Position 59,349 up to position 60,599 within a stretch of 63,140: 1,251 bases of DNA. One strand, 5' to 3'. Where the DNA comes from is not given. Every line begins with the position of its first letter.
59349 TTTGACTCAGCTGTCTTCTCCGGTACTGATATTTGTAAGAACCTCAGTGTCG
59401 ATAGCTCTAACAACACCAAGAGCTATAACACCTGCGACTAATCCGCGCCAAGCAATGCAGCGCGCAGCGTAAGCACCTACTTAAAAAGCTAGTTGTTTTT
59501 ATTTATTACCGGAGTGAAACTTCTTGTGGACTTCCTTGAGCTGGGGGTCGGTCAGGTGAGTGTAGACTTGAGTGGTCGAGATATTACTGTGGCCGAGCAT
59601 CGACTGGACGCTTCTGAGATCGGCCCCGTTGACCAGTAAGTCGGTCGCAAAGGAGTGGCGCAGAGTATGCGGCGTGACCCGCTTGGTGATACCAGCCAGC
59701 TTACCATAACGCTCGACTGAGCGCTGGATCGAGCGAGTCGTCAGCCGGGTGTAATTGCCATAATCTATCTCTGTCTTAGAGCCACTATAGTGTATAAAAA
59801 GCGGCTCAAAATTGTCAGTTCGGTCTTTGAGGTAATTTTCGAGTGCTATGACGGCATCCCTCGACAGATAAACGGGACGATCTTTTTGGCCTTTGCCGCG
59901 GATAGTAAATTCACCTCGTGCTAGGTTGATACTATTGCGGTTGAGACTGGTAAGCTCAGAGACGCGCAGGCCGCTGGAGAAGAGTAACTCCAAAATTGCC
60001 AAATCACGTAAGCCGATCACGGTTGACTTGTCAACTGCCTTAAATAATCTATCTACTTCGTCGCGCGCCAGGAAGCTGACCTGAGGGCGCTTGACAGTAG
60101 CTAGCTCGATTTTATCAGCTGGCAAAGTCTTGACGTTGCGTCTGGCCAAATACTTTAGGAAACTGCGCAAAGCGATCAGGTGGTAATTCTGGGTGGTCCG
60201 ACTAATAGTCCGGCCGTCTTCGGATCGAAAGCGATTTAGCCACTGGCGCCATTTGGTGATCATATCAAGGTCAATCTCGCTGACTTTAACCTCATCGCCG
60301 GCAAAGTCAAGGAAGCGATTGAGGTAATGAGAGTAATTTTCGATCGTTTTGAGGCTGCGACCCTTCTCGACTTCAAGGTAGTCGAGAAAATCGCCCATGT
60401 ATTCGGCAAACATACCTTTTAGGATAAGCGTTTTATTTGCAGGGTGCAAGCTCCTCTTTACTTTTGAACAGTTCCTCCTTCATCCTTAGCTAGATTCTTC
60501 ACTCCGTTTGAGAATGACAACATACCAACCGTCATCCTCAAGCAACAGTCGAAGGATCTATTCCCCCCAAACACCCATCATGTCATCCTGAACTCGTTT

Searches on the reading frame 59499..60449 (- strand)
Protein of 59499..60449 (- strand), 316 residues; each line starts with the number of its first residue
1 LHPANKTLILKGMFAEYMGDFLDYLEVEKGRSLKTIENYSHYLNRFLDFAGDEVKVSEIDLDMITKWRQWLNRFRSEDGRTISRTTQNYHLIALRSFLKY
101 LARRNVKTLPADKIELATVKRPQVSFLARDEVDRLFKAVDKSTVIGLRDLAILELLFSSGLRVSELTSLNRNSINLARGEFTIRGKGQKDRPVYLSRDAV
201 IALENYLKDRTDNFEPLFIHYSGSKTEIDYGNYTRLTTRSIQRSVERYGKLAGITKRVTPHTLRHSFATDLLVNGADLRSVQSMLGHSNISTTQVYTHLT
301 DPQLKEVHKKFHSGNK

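Call 7: search_protein_families(library=pfam, proteins=[window:59499-60449:-], max_evalue=0.01)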
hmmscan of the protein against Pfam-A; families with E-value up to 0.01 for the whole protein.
window:59499-60449:- (316 aa): 5 families
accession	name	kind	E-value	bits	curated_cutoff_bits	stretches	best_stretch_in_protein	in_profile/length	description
PF00589.27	Phage_integrase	-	3.2e-43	147.9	27.1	1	126-301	2-170/172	Phage integrase family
PF02899.23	Phage_int_SAM_1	-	2.3e-14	53.8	22.3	1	20-105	3-83/83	Phage integrase, N-terminal SAM-like domain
PF13102.12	Phage_int_SAM_5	-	1.7e-09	38.4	22.3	1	14-100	2-81/98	Phage integrase SAM-like domain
PF13495.12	Phage_int_SAM_4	-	1.2e-06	29.3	27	1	20-107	4-84/85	Phage integrase, N-terminal SAM-like domain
PF11917.13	DUF3435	-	0.0077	15.6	25.8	0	216-293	153-231/418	Protein of unknown function (DUF3435)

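Call 36: search_protein_families(library=ncbifam, proteins=[window:59499-60449:-], max_evalue=0.001)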
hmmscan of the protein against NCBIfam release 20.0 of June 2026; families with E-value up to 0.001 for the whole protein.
window:59499-60449:- (316 aa): 12 families
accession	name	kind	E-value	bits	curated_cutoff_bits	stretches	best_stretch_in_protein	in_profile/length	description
TIGR02224.1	recomb_XerC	equivalog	6.6e-74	248.9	335.15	1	20-313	2-291/295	tyrosine recombinase XerC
TIGR02225.1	recomb_XerD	equivalog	9.8e-74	248.3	329.6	1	20-313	2-288/290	site-specific tyrosine recombinase XerD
NF001399.0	PRK00283.1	subfamily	2.9e-70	236.9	279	1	18-313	9-297/300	tyrosine recombinase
NF040815.2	recomb_XerA_Arch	equivalog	2.4e-67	227.3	220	1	20-307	2-262/263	site-specific tyrosine recombinase/integron integrase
NF002331.0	PRK01287.1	subfamily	2.7e-58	197.7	371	1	16-314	28-327/365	site-specific tyrosine recombinase XerC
TIGR02249.1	integrase_gron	subfamily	3.6e-41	141.5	265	2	236-307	237-308/315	integron integrase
NF003462.0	PRK05084.1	equivalog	5.1e-34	117.6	267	1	148-310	196-355/360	tyrosine recombinase XerS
NF011946.0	PRK15417.1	equivalog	2.5e-24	86.1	435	2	238-300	254-316/337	integron integrase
NF007371.0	PRK09871.1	subfamily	4.7e-15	55.6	222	1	125-298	5-173/198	tyrosine-type DNA invertase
NF007370.0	PRK09870.1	subfamily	1.5e-13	50.8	221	1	124-298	10-178/200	tyrosine-type DNA invertase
NF040693.1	recomb_GmtY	equivalog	1.5e-08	34.3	340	1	233-305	370-438/441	gamma-mobile-trio recombinase GmtY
NF041502.1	integrase_1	equivalog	4.4e-06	25.7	350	1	182-309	252-370/484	site-specific integrase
